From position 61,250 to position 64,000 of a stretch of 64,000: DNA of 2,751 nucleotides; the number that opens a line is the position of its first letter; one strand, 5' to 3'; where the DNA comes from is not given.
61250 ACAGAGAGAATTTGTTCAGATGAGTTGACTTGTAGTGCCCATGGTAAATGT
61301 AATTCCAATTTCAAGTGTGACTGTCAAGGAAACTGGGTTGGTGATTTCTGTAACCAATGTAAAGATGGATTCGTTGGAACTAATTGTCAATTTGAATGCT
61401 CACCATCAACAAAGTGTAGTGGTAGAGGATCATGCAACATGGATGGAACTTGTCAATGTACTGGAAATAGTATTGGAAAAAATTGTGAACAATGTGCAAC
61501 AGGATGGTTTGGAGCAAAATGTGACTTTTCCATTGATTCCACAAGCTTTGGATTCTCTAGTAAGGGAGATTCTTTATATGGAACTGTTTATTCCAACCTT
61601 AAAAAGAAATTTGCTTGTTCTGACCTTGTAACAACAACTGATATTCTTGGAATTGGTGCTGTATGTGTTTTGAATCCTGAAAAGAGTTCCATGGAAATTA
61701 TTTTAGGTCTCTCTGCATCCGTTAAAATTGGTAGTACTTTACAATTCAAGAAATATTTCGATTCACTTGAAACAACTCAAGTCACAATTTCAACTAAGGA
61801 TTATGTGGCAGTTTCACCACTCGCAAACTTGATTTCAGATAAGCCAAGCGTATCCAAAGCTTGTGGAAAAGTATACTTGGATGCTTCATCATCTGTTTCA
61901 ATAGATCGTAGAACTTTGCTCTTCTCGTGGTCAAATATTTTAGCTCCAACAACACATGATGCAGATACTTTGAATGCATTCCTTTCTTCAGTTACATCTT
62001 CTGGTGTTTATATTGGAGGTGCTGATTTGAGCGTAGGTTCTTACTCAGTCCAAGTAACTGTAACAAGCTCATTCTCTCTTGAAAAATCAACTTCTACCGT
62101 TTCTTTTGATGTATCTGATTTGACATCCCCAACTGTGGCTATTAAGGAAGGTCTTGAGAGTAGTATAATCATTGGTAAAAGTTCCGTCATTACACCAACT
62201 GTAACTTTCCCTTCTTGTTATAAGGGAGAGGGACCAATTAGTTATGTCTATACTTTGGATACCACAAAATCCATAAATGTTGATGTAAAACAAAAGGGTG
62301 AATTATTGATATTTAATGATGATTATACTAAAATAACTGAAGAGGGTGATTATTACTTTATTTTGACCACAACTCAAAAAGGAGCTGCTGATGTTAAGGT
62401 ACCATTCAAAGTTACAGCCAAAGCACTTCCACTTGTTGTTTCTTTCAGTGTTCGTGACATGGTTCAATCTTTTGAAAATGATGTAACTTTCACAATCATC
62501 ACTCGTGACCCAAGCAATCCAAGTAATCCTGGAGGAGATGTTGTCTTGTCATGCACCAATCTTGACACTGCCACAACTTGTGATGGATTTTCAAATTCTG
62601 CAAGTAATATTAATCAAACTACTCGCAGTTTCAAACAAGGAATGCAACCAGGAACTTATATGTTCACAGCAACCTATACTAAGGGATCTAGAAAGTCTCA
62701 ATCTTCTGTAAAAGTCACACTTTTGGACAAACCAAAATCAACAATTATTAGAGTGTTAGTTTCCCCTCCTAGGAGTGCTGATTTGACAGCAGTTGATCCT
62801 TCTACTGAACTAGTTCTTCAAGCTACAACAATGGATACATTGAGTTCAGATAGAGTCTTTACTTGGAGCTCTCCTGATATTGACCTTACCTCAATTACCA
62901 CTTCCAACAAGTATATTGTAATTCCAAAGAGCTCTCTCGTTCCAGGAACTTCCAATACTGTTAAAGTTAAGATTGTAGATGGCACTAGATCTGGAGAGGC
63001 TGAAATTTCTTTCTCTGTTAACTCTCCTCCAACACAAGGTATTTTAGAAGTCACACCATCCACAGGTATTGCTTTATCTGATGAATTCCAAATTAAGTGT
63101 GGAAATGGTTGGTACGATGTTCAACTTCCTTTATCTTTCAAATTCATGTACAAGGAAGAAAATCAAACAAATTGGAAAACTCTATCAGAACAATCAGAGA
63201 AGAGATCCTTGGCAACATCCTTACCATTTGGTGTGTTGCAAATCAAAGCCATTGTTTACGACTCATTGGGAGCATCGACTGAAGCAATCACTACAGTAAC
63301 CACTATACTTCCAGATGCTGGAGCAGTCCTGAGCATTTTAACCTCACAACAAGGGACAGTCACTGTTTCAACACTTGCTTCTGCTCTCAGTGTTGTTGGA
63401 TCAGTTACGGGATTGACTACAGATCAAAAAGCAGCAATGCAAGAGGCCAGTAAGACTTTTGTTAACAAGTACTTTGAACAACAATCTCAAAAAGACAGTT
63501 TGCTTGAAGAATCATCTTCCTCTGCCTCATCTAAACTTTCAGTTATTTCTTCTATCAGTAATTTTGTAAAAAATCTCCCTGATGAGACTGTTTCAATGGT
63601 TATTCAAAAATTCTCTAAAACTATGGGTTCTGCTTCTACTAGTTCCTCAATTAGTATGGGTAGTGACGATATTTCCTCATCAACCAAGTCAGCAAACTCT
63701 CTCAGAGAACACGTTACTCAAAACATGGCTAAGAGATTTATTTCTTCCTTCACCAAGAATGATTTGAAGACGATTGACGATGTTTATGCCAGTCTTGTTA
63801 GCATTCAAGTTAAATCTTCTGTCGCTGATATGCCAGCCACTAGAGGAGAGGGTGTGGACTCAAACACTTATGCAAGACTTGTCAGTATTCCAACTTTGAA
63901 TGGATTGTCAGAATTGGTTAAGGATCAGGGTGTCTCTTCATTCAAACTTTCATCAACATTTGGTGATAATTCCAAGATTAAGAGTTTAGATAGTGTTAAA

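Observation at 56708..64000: Giant secreted EGF-repeat protein with a REJ/PKD-like distal module, truncated by the window end and invisible to the ORF track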

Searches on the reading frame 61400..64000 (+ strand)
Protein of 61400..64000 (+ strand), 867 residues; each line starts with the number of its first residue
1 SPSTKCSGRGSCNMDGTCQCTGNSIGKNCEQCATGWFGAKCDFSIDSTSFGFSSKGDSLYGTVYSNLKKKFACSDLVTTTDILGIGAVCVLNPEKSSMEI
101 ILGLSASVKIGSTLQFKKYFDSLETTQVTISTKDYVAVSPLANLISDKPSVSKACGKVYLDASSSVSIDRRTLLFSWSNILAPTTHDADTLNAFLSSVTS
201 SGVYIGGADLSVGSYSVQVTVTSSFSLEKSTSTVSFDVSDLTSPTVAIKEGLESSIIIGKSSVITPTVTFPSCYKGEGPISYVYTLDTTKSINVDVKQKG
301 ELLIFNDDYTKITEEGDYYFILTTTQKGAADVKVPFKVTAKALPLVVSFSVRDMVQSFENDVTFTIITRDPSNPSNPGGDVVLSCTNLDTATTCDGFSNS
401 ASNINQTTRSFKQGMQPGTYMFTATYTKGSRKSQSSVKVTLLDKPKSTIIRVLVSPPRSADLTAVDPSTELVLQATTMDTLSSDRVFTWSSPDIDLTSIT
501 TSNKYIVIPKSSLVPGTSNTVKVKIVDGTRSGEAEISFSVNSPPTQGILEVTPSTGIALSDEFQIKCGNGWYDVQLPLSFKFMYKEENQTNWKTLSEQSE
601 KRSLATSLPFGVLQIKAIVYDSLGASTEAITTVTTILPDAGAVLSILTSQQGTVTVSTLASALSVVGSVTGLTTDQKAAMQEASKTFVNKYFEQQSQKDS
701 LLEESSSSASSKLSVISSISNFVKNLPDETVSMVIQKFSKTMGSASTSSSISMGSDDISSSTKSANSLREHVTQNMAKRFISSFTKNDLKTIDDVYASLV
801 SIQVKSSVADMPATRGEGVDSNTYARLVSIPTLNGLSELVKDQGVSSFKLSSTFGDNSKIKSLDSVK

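Call 7: find_homologous_proteins(query=window:61400-64000:+)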
Query window:61400-64000:+ (867 aa): 2 proteins with E <= 0.001 among 8000 candidates.
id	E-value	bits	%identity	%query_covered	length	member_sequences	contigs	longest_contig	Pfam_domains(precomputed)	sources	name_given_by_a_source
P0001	2.4e-139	484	35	99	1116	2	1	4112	PF22352.3,PF25024.1,PF02010.22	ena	-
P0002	1.8e-5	42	24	60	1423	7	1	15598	PF22352.3,PF23616.2,PF02010.22,PF00630.26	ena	-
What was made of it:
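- Tried and rejected: find_homologous_proteins with residues 1565-2431 (call 7).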

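Call 9: find_encoding_contigs(protein=P0001, flank=10000)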
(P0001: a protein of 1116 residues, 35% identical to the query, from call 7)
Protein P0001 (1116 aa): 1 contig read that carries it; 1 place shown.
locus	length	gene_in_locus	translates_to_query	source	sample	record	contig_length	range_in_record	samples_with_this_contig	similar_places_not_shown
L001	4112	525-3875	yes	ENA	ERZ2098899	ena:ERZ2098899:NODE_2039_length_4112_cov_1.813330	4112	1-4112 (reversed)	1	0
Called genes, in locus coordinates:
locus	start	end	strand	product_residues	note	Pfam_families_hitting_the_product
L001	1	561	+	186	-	?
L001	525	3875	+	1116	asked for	PF25024:EGF_TEN (faint), PF22352:K319L-like_PKD (faint), PF02010:REJ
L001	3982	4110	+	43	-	?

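Call 10: find_encoding_contigs(protein=P0002, flank=10000)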
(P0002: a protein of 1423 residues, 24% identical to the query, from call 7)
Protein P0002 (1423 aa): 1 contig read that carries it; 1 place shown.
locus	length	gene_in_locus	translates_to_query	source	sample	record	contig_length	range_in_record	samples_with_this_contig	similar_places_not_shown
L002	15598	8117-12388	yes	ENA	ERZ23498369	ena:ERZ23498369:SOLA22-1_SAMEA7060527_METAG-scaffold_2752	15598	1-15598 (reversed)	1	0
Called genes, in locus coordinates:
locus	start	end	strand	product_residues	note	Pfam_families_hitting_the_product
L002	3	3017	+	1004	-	?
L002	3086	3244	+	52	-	-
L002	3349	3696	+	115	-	-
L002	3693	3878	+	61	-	-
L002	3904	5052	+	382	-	PF00630:Filamin (weak), PF09134:Invasin_D3 (faint), PF00630:Filamin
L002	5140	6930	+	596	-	PF00630:Filamin (weak), PF09134:Invasin_D3 (faint), PF23616:Ig_GEX2_N (faint)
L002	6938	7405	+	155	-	-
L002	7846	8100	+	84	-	-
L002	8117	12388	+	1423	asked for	PF00630:Filamin (faint), PF23616:Ig_GEX2_N (faint), PF22352:K319L-like_PKD (faint), PF02010:REJ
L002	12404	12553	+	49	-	-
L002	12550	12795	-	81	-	-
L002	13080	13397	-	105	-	-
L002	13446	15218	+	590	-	-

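Call 22: search_protein_families(library=pfam, proteins=[P0001], max_evalue=10)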
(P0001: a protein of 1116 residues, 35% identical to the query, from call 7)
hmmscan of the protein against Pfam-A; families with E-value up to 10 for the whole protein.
P0001 (1116 aa): 12 families
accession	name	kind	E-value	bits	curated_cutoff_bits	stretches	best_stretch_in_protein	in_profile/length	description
PF02010.21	REJ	-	1.1e-35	123.6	25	2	488-751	170-445/452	REJ domain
PF25024.1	EGF_TEN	-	2e-08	34.6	65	2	61-107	80-125/234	Teneurin EGF domain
PF22352.2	K319L-like_PKD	-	8.3e-07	29.4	27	2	231-303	9-72/84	K319L-like, PKD domain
PF23106.1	EGF_Teneurin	-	2.5e-05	24.7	24.3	3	80-106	4-29/30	Teneurin-like EGF domain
PF01414.25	DSL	-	0.00075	20.2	24.2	1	62-105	1-44/46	Delta serrate ligand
PF00053.31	EGF_laminin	-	0.00095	19.7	21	2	71-110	3-37/49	Laminin EGF domain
PF07974.19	EGF_2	-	0.0012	19.6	22.1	2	75-104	1-32/32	EGF-like domain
PF18911.6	PKD_4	-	0.012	16.1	27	1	218-256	3-40/85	PKD domain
PF00801.26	PKD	-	0.015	15.7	23.5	1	227-307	8-73/80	PKD domain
PF24973.1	EGF_LMN_ATRN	-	0.07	13.7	27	1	31-69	3-37/44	Laminin/attractin EGF domain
PF21027.3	Sde0182_C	-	0.17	12.9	27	1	236-262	2-28/83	Cellulose-binding protein Sde0182, C-terminal domain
PF19907.4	DUF6380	-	2.4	8.6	27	0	607-618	19-30/46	Family of unknown function (DUF6380)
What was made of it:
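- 61526..63307 (+): Six beta-sandwich (PKD/FN3-like) domains forming the REJ module (residues 1607-2200). A weak K319L-like_PKD Pfam hit is seen in the window protein; it is above the cut-off in the homologue P0001 (call 22).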

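Call 23: search_solved_structures(query=window:61400-64000:+, max_evalue=1, show_alignments=2)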
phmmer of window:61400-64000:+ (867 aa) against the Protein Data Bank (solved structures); distinct sequences matched with E-value up to 1: 5.
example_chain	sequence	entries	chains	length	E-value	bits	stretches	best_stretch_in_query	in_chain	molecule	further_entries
5m8q_A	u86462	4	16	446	0.01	17.6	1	16-43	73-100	5,6-dihydroxyindole-2-carboxylic acid oxidase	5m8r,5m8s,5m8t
5m8l_A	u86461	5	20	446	0.011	17.6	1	16-43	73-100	5,6-dihydroxyindole-2-carboxylic acid oxidase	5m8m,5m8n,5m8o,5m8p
9ey5_A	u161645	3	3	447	0.011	17.6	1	16-43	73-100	5,6-dihydroxyindole-2-carboxylic acid oxidase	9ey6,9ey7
9ey8_AA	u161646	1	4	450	0.011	17.5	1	16-43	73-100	5,6-dihydroxyindole-2-carboxylic acid oxidase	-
5lf2_A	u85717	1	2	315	0.69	11.6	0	10-38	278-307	Laminin subunit beta-2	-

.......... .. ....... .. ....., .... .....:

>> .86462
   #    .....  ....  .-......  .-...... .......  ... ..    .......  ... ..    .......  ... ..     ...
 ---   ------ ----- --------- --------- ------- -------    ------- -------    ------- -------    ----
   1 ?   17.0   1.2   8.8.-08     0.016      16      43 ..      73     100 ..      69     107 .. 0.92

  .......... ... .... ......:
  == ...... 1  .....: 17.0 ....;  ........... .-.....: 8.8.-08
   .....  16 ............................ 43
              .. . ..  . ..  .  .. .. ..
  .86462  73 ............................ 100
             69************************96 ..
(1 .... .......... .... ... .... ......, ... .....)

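Call 29: search_protein_representatives(protein=window:61400-64000:+)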
Query: 867 residues. Proteins with E-value up to 0.001 (for the whole library): 423; up to 1e-10: 70; up to 1e-30: 22. The best 150 are listed.
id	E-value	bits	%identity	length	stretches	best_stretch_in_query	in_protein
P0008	0.0e+00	1841.2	95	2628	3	1-867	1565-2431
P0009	1.2e-298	1009.4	55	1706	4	1-867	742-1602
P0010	5.5e-286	967.6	53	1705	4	5-867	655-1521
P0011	5.9e-226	769.1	46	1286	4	2-867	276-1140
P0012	2.2e-215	734.1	44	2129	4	3-866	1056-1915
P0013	2.5e-190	651.3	43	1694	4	3-866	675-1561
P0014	6.3e-160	550.7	41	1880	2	4-866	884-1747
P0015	4.3e-151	521.5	40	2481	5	2-849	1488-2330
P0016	8.7e-141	487.4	38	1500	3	4-866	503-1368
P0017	1.2e-137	477.1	40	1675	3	2-855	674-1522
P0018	3.4e-115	402.8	42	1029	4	4-584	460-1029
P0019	2.3e-99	350.4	37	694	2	458-841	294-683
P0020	1.5e-97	344.5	36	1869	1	5-838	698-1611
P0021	6.1e-97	342.4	35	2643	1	5-849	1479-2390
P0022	6.7e-65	236.5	37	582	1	440-856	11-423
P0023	6.6e-59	216.7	30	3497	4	3-640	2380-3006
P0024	2.9e-57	211.2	31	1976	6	2-855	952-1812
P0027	2.1e-40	155.5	33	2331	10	241-826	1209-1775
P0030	9.2e-29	117.0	29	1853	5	3-640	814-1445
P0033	8.8e-23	97.2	28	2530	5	2-641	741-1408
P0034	2.2e-22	95.9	28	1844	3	2-673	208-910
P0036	2.2e-20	89.3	28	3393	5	2-737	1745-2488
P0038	6.0e-20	87.9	29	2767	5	5-755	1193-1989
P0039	1.1e-19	87.0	29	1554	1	52-635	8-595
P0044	4.8e-17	78.3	27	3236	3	3-609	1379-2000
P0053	1.1e-13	67.2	27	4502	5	4-645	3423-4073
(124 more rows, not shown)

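Call 32: list_cluster_members(proteins=[P0008, P0009, P0010, P0011, P0012, P0013, P0014, P0015, P0016, P0023])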
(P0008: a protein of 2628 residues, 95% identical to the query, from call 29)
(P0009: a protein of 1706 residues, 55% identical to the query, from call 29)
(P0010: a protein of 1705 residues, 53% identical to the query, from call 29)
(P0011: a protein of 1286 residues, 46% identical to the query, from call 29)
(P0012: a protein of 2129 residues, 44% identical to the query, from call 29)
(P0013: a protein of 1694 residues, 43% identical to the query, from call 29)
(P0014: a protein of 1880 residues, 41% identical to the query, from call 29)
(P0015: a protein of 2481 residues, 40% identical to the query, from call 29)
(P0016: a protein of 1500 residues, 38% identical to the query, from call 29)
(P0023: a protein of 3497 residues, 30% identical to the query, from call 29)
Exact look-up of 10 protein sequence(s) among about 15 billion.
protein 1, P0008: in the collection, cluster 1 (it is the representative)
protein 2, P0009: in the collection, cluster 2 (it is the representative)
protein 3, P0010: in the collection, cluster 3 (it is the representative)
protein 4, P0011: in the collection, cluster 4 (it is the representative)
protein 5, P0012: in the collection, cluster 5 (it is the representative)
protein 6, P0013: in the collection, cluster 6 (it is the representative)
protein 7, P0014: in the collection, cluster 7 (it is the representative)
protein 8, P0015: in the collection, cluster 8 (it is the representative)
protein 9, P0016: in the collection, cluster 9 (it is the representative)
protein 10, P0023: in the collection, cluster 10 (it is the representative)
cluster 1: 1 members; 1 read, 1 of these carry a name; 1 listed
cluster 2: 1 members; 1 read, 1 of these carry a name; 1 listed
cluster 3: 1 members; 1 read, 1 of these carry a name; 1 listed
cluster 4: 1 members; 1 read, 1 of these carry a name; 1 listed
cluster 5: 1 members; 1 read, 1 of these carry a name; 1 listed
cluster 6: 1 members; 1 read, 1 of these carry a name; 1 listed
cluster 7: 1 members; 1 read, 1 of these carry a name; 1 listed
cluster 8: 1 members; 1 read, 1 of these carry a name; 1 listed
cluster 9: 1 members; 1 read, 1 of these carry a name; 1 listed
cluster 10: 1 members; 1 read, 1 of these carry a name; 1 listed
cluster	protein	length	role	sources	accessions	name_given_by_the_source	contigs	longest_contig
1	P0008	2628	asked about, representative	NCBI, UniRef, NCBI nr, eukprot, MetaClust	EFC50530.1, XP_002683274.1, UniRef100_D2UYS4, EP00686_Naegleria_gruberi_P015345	predicted protein [Naegleria gruberi] | Predicted protein n=1 Tax=Naegleria gruberi TaxID=5762 RepID=D2UYS4_NAEGR | uncharacterized protein NAEGRDRAFT_45249 [Naegleria gruberi]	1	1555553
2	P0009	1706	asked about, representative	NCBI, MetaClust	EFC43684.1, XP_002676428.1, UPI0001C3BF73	predicted protein, partial [Naegleria gruberi] | status=active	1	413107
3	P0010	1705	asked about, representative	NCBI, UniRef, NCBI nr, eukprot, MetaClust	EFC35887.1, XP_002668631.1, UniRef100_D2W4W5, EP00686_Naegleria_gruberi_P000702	predicted protein [Naegleria gruberi] | Predicted protein n=1 Tax=Naegleria gruberi TaxID=5762 RepID=D2W4W5_NAEGR | uncharacterized protein NAEGRDRAFT_76453 [Naegleria gruberi]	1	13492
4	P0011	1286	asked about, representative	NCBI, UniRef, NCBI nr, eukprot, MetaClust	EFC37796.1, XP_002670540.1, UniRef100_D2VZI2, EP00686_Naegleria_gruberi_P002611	predicted protein [Naegleria gruberi] | Predicted protein n=1 Tax=Naegleria gruberi TaxID=5762 RepID=D2VZI2_NAEGR | uncharacterized protein NAEGRDRAFT_74497 [Naegleria gruberi]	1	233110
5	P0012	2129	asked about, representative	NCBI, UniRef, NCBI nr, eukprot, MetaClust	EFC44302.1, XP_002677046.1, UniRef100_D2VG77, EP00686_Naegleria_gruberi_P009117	predicted protein [Naegleria gruberi] | Predicted protein n=1 Tax=Naegleria gruberi TaxID=5762 RepID=D2VG77_NAEGR | uncharacterized protein NAEGRDRAFT_49279 [Naegleria gruberi]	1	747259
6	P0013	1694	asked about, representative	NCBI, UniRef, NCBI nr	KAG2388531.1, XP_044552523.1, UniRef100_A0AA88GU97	hypothetical protein C9374_000695 [Naegleria lovaniensis] | Uncharacterized protein n=1 Tax=Naegleria lovaniensis TaxID=51637 RepID=A0AA88GU97_NAELO | uncharacterized protein C9374_000695 [Naegleria lovaniensis]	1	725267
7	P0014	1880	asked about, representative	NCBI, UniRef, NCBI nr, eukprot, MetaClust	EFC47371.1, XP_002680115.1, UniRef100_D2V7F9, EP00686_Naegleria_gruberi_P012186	predicted protein [Naegleria gruberi] | Predicted protein n=1 Tax=Naegleria gruberi TaxID=5762 RepID=D2V7F9_NAEGR | uncharacterized protein NAEGRDRAFT_31787 [Naegleria gruberi]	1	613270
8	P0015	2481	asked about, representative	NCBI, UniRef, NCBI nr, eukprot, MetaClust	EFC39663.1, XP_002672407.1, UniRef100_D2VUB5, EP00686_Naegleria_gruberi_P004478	predicted protein [Naegleria gruberi] | Predicted protein n=1 Tax=Naegleria gruberi TaxID=5762 RepID=D2VUB5_NAEGR | uncharacterized protein NAEGRDRAFT_52311 [Naegleria gruberi]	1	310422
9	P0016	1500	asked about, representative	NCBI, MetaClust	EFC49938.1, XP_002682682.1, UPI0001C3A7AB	predicted protein, partial [Naegleria gruberi] | status=active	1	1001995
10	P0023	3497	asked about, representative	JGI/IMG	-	hypothetical protein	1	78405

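Call 34: search_protein_families(library=pfam, proteins=[P0033, P0034, P0027, P0039], max_evalue=1)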
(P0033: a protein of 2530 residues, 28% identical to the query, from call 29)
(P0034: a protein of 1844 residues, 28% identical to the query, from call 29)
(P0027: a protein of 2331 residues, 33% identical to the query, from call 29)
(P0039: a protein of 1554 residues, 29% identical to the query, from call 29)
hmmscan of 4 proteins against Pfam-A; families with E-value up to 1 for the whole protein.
P0033 (2530 aa): 14 families
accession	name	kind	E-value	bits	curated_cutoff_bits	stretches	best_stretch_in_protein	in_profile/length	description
PF02010.21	REJ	-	1.3e-57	195.9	25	1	1019-1437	5-451/452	REJ domain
PF07974.19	EGF_2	-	7.8e-51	170.5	22.1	17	324-349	6-32/32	EGF-like domain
PF25024.1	EGF_TEN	-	7.6e-49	166.9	65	6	217-439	6-199/234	Teneurin EGF domain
PF23106.1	EGF_Teneurin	-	1e-40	137.9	24.3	16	324-350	3-28/30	Teneurin-like EGF domain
PF00620.32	RhoGAP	-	2.2e-10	41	24.5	1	2021-2135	1-127/148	RhoGAP domain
PF22352.2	K319L-like_PKD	-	7.1e-10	39.2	27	2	906-972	12-71/84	K319L-like, PKD domain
PF01414.25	DSL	-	1.7e-05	25.4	24.2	1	726-761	1-36/46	Delta serrate ligand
PF21795.3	JAG1-like_EGF2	-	0.00065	20.1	27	5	408-429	3-24/25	Protein jagged-1-like, atypical EGF2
PF21700.4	EGF_DL_JAG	-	0.0036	17.8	27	6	218-237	3-22/26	Delta-like/Jagged, EGF-like domain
PF00008.33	EGF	-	0.0047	17.6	21.5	3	322-347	4-31/32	EGF-like domain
PF23301.1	EGF_PEAR1L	-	0.013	15.9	37.5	6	567-590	15-38/49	Platelet endothelial aggregation receptor 1-like, EGF domain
PF21027.3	Sde0182_C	-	0.086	13.9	27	0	1112-1135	1-22/83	Cellulose-binding protein Sde0182, C-terminal domain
PF15844.10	TMCCDC2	-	0.54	10.8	27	1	2159-2234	76-147/171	Transmembrane and coiled-coil domain-containing protein 2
PF06024.17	Orf78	-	0.9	10.3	29.4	0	1827-1850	62-85/101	Orf78 (ac78)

P0034 (1844 aa): 8 families
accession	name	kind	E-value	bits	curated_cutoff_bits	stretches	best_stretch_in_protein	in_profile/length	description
PF02010.21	REJ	-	2.3e-53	181.9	25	1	531-893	55-438/452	REJ domain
PF25024.1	EGF_TEN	-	1e-13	51.9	65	2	2-226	6-210/234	Teneurin EGF domain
PF07974.19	EGF_2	-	2.2e-10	41.1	22.1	4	966-992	1-32/32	EGF-like domain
PF22352.2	K319L-like_PKD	-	3.3e-05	24.2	27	0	567-656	2-83/84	K319L-like, PKD domain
PF23106.1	EGF_Teneurin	-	0.00013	22.4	24.3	4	2-24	8-29/30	Teneurin-like EGF domain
PF01414.25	DSL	-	0.00021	21.9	24.2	1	193-228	1-36/46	Delta serrate ligand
PF23714.1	Rv3627c_N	-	0.032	14.6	27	1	1335-1367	13-44/58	Carboxypeptidase Rv3627c-like, N-terminal domain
PF18911.6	PKD_4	-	0.27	11.8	27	0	355-392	3-40/85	PKD domain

P0027 (2331 aa): 14 families
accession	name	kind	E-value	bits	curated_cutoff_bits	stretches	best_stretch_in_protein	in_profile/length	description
PF00069.31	Pkinase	-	7.6e-43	147.2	31.7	1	2020-2312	3-257/263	Protein kinase domain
PF07714.23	PK_Tyr_Ser-Thr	-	3.3e-41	141.8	23.1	1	2018-2315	1-257/258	Protein tyrosine and serine/threonine kinase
PF23106.1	EGF_Teneurin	-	1.4e-33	115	24.3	10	951-976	5-29/30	Teneurin-like EGF domain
PF25024.1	EGF_TEN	-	4.1e-26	92.5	65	5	82-222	10-138/234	Teneurin EGF domain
PF02010.21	REJ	-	4.5e-16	58.9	25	1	1377-1609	161-418/452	REJ domain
PF07974.19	EGF_2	-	3.2e-12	47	22.1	10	818-846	4-32/32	EGF-like domain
PF01436.27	NHL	-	3e-06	27.4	20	1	476-502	1-27/28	NHL repeat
PF08450.18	SGL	-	0.00055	20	26.3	0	592-650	4-61/246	SMP-30/Gluconolactonase/LRE-like region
PF24684.1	Vgb_lyase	-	0.0046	16.3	50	1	478-669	98-262/290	Virginiamycin B lyase family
PF23301.1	EGF_PEAR1L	-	0.0051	17.2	37.5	6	825-859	14-49/49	Platelet endothelial aggregation receptor 1-like, EGF domain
PF21795.3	JAG1-like_EGF2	-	0.0078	16.7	27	1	891-911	2-22/25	Protein jagged-1-like, atypical EGF2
PF00053.31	EGF_laminin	-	0.025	15.2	21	0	823-858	3-43/49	Laminin EGF domain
PF09608.15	Alph_Pro_TM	-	0.065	13.4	24.5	1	1338-1412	112-186/227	Putative transmembrane protein (Alph_Pro_TM)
PF01636.29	APH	-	0.13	12.4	23.2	1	2132-2152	165-184/239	Phosphotransferase enzyme family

P0039 (1554 aa): 7 families
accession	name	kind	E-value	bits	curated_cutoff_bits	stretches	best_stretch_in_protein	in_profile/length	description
PF02010.21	REJ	-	5e-50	170.9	25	2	227-624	7-441/452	REJ domain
PF22352.2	K319L-like_PKD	-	7.3e-12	45.6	27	2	305-388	4-82/84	K319L-like, PKD domain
PF01825.27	GPS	-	5.1e-10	40.1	22.5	1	945-982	2-43/45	GPCR proteolysis site, GPS, motif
PF23301.1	EGF_PEAR1L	-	0.00049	20.5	37.5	1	652-681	7-36/49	Platelet endothelial aggregation receptor 1-like, EGF domain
PF25024.1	EGF_TEN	-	0.0015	18.6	65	1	646-682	154-190/234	Teneurin EGF domain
PF01210.29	NAD_Gly3P_dh_N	-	0.024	15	23.1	1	722-815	33-126/158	NAD-dependent glycerol-3-phosphate dehydrogenase N-terminus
PF18911.6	PKD_4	-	0.063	13.8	27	0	299-335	7-39/85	PKD domain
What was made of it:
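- On Polycystin-1 family: There is no Pfam GPS hit (calls 22, 34).
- One of those relatives has a Pfam GPS hit (call 34). A kinase-linked paralogue exists (call 34).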
